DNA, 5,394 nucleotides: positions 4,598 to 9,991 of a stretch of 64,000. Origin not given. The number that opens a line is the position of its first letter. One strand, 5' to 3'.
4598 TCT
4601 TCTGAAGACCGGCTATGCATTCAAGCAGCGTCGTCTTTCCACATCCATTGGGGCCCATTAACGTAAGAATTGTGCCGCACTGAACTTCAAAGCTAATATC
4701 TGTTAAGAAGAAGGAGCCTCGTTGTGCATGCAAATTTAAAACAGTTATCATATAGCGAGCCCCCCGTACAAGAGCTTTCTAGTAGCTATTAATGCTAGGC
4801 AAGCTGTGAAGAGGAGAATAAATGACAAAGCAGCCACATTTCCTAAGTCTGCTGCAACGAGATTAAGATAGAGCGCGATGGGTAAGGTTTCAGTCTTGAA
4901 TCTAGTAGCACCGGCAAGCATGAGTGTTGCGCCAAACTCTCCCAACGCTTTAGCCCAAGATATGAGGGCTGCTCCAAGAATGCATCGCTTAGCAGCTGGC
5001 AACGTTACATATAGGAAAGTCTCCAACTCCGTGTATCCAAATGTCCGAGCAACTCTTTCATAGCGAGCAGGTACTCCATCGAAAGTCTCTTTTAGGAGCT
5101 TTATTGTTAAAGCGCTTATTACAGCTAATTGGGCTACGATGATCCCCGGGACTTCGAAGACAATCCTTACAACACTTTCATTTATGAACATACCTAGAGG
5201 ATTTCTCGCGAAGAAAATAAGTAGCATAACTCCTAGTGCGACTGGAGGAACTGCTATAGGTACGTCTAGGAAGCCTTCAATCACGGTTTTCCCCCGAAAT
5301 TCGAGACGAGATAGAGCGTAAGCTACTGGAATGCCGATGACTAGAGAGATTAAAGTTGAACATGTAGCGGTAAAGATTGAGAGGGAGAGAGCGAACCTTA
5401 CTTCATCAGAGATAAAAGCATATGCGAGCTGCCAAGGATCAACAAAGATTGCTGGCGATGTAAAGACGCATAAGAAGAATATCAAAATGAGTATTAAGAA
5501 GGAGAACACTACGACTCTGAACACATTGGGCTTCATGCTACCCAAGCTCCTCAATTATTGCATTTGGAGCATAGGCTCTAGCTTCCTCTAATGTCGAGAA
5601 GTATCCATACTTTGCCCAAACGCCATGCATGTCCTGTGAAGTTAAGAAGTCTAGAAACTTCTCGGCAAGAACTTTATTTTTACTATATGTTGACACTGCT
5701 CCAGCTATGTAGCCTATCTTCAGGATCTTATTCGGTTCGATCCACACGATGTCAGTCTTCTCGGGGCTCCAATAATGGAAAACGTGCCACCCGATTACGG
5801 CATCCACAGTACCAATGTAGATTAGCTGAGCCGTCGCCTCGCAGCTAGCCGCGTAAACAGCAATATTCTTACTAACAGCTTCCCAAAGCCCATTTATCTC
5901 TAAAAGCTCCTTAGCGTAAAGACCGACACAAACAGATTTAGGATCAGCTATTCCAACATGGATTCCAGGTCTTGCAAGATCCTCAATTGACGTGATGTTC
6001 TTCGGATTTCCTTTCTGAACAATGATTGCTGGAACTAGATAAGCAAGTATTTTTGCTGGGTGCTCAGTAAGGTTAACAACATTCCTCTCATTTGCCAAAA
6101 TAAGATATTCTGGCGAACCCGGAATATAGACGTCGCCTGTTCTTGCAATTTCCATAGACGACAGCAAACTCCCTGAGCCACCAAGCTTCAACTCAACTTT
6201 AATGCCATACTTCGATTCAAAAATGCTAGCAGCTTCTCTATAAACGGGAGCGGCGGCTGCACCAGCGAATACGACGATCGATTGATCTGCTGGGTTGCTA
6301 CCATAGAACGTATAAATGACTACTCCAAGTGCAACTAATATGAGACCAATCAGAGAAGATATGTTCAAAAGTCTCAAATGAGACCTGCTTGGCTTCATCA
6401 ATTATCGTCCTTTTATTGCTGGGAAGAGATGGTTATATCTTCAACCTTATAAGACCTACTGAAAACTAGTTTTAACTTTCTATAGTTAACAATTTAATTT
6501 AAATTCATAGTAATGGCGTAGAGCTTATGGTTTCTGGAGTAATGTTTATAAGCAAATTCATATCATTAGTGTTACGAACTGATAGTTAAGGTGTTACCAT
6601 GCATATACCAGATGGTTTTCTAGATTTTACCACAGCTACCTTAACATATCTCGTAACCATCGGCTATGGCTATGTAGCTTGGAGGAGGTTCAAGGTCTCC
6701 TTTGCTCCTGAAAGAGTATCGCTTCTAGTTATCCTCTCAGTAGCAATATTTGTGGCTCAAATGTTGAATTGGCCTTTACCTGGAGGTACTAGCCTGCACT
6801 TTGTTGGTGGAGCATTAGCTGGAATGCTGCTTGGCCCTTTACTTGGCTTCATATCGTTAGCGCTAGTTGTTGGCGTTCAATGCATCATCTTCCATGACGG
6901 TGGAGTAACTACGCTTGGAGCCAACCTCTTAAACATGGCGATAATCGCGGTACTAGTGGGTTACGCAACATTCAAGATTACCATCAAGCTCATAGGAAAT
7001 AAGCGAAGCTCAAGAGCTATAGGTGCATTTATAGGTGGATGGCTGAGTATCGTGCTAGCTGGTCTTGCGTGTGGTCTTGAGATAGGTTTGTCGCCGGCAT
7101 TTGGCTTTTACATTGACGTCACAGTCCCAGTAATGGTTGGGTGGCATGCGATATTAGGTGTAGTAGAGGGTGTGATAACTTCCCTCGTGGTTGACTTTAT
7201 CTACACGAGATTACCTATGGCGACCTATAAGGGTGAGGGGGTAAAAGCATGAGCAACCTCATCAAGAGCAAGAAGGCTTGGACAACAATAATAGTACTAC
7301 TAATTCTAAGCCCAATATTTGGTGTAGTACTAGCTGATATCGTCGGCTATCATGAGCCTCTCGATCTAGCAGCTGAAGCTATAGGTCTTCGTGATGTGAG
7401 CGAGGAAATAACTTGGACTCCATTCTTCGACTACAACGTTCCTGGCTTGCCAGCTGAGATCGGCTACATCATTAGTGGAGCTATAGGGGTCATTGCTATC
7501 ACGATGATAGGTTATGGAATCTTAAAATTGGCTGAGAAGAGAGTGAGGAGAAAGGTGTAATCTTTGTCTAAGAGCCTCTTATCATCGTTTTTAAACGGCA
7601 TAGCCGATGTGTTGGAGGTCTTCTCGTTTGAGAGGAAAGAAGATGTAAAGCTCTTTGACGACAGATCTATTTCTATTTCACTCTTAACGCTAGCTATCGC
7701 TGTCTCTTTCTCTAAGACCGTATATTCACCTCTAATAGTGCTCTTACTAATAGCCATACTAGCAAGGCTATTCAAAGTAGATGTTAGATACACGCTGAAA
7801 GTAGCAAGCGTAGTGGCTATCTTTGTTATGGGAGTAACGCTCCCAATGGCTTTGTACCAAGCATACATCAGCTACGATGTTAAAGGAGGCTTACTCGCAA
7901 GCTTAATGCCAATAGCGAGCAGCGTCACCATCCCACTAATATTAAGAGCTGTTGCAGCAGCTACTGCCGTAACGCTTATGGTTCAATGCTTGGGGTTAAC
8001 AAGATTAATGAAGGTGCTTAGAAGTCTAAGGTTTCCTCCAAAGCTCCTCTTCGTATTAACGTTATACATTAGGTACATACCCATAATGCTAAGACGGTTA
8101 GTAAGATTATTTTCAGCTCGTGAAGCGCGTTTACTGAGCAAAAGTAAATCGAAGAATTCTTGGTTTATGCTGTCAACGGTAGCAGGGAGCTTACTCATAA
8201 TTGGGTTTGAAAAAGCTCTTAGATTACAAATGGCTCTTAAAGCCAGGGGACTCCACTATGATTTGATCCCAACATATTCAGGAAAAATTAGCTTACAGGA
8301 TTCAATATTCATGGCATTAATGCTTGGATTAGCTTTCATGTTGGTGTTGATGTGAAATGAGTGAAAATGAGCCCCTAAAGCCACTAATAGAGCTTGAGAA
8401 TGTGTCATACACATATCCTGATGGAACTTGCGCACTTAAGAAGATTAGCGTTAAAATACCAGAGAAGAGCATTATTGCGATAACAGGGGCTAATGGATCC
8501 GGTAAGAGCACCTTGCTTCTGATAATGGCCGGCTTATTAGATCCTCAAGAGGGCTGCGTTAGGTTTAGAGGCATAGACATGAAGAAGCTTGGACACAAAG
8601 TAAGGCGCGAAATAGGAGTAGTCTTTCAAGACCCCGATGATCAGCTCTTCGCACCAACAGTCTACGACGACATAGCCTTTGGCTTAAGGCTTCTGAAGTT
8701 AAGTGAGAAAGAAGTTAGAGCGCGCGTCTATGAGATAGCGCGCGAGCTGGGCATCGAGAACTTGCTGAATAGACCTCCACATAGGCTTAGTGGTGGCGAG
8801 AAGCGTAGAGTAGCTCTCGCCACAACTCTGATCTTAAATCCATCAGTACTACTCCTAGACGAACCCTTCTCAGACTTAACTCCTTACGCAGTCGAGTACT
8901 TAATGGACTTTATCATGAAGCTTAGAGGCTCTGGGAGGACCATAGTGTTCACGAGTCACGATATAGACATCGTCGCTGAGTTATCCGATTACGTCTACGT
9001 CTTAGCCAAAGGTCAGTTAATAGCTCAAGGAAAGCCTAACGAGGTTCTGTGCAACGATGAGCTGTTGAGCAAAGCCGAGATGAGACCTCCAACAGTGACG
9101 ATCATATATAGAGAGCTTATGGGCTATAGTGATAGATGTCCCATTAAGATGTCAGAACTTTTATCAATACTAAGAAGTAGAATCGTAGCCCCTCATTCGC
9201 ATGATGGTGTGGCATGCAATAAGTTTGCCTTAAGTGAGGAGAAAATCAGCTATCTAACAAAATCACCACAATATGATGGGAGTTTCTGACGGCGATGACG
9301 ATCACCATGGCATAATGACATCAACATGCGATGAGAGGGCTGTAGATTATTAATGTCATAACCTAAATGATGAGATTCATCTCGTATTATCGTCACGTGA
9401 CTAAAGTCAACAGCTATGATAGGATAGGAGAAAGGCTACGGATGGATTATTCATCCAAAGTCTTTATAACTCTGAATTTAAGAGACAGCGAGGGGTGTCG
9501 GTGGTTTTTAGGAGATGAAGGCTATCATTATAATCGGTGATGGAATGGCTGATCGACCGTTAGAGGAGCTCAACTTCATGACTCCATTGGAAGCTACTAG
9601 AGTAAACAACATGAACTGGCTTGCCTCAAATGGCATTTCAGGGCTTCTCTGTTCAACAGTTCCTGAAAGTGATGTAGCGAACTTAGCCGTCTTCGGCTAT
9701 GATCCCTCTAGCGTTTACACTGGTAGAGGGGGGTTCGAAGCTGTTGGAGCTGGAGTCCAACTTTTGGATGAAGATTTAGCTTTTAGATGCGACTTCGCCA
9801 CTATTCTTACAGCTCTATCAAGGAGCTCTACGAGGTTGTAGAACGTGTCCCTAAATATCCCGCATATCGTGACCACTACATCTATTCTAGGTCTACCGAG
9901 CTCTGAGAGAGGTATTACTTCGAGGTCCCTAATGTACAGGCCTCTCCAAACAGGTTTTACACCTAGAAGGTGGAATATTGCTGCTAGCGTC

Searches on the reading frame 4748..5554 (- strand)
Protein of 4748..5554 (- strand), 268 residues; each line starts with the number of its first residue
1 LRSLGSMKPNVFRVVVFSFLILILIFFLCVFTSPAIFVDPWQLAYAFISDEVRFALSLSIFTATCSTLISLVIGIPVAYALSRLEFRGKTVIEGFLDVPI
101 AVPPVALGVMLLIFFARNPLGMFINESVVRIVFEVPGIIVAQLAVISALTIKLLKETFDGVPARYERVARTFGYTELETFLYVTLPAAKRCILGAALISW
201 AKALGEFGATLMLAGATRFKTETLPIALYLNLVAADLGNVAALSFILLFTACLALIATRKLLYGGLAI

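Call 38: search_protein_families(library=pfam, proteins=[window:4748-5554:-], max_evalue=0.001)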
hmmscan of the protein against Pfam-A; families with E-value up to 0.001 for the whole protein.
window:4748-5554:- (268 aa): 1 family
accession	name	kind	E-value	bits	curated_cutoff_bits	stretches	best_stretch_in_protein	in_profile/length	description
PF00528.27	BPD_transp_1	-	7.6e-13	49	26.4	1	71-256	2-174/184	Binding-protein-dependent transport system inner membrane component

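Call 61: search_protein_families(library=ncbifam, proteins=[window:4748-5554:-], max_evalue=1e-15)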
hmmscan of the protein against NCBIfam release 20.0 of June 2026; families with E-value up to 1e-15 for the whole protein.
window:4748-5554:- (268 aa): 11 families
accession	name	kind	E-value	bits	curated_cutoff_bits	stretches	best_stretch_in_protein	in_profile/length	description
TIGR01581.1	Mo_ABC_porter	hypoth_equivalog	1.7e-61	207.6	210.3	1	43-256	10-224/225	ABC transporter permease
TIGR02141.1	modB_ABC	equivalog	1.5e-46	158.7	182.6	1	58-260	2-204/208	molybdate ABC transporter permease subunit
NF040839.1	tungstate_WtpB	equivalog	1.2e-43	149.6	340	1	15-261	4-246/251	tungstate ABC transporter permease WtpB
TIGR00969.1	3a0106s02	subfamily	1.6e-35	122.9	240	1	15-258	22-266/272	sulfate ABC transporter permease subunit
TIGR02140.1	permease_CysW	equivalog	6.1e-34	117.7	329.1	1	12-258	5-252/261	sulfate ABC transporter permease subunit CysW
NF006939.0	PRK09421.1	equivalog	1.5e-33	116.1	262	1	48-256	4-212/230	molybdate ABC transporter permease subunit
TIGR02139.1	permease_CysT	equivalog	2.4e-28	99.5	246.1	1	14-258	13-255/265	sulfate ABC transporter permease subunit CysT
NF008620.0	PRK11602.1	equivalog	2e-24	86.4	442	1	15-251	27-260/291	sulfate/thiosulfate ABC transporter permease CysW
NF008208.0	PRK10971.1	equivalog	5.6e-23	81.8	415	1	16-259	22-264/277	sulfate/thiosulfate ABC transporter permease CysT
NF038017.1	ABC_perm1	subfamily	6.6e-22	78.4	100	1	62-248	4-184/184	ABC transporter permease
NF041773.1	tung_perm_TupB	equivalog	8e-16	58.5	320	0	49-257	19-221/230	tungstate ABC transporter permease TupB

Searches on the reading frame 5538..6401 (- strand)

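Call 38: search_protein_families(library=pfam, proteins=[window:5538-6401:-], max_evalue=0.001)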
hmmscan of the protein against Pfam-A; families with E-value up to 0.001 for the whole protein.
window:5538-6401:- (287 aa): 3 families
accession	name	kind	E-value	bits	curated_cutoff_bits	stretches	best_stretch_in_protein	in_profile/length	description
PF13531.11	SBP_bac_11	-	5.4e-47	160.9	25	1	42-267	1-226/227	Bacterial extracellular solute-binding protein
PF01547.30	SBP_bac_1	-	6.6e-09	36.6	26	1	56-257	16-304/307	Bacterial extracellular solute-binding protein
PF12727.12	PBP_like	-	0.00097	18.8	27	0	125-149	72-96/193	PBP superfamily domain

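Call 61: search_protein_families(library=ncbifam, proteins=[window:5538-6401:-], max_evalue=1e-15)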
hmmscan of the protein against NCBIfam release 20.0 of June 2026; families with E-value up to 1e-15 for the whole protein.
window:5538-6401:- (287 aa): 1 family
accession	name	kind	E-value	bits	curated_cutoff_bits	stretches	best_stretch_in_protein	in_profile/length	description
TIGR01256.1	modA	equivalog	3.9e-16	59.6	62.5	1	56-266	10-217/217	molybdate ABC transporter substrate-binding protein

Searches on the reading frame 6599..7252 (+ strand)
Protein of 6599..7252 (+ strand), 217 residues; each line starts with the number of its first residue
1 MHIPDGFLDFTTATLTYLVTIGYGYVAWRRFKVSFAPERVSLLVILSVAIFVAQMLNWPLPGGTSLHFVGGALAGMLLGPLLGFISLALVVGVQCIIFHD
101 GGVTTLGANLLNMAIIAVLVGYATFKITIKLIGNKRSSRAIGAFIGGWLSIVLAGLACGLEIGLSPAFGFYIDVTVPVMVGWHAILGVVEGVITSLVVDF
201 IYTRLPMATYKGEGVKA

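Call 38: search_protein_families(library=pfam, proteins=[window:6599-7252:+], max_evalue=0.001)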
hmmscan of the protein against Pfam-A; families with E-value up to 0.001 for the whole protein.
window:6599-7252:+ (217 aa): 1 family
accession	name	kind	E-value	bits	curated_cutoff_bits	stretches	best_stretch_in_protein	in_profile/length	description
PF01891.21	CbiM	-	3.6e-56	190.7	23.1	1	2-204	1-201/205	Cobalt uptake substrate-specific transmembrane region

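Call 61: search_protein_families(library=ncbifam, proteins=[window:6599-7252:+], max_evalue=1e-15)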
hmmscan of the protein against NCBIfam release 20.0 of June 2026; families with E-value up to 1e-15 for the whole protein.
window:6599-7252:+ (217 aa): 6 families
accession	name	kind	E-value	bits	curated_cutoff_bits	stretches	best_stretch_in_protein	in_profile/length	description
NF008873.0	PRK11909.1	equivalog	3.6e-43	148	225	1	1-202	1-210/230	cobalt transporter CbiM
NF004902.0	PRK06265.1-1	equivalog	1.9e-42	145.4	219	1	1-205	1-199/213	cobalt transporter CbiM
NF005598.0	PRK07331.1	equivalog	1.8e-41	142.6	401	1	1-211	1-222/323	cobalt transporter CbiM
NF006184.0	PRK08319.1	equivalog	1.7e-22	80.1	180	1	1-206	1-209/224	energy-coupling factor ABC transporter permease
NF004905.0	PRK06265.1-5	equivalog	2.2e-19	70.4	173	1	1-203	1-191/205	cobalt transporter CbiM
TIGR00123.1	cbiM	equivalog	2.6e-17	63.4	184.15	1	1-204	1-207/214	cobalt ECF transporter S component CbiM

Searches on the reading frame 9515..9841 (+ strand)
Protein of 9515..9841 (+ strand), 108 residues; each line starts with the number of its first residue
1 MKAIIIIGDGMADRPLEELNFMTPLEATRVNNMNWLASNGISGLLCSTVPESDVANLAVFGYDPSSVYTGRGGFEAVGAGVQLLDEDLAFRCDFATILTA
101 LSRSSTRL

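Call 38: search_protein_families(library=pfam, proteins=[window:9515-9841:+], max_evalue=0.001)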
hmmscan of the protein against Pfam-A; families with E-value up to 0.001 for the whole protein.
window:9515-9841:+ (108 aa): 2 families
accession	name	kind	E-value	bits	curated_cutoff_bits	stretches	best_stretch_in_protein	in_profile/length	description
PF10143.14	PhosphMutase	-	1.4e-20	74.3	21.5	1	48-98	16-66/170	2,3-bisphosphoglycerate-independent phosphoglycerate mutase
PF01676.23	Metalloenzyme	-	7.5e-05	22.8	24.3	1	1-58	1-54/252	Metalloenzyme superfamily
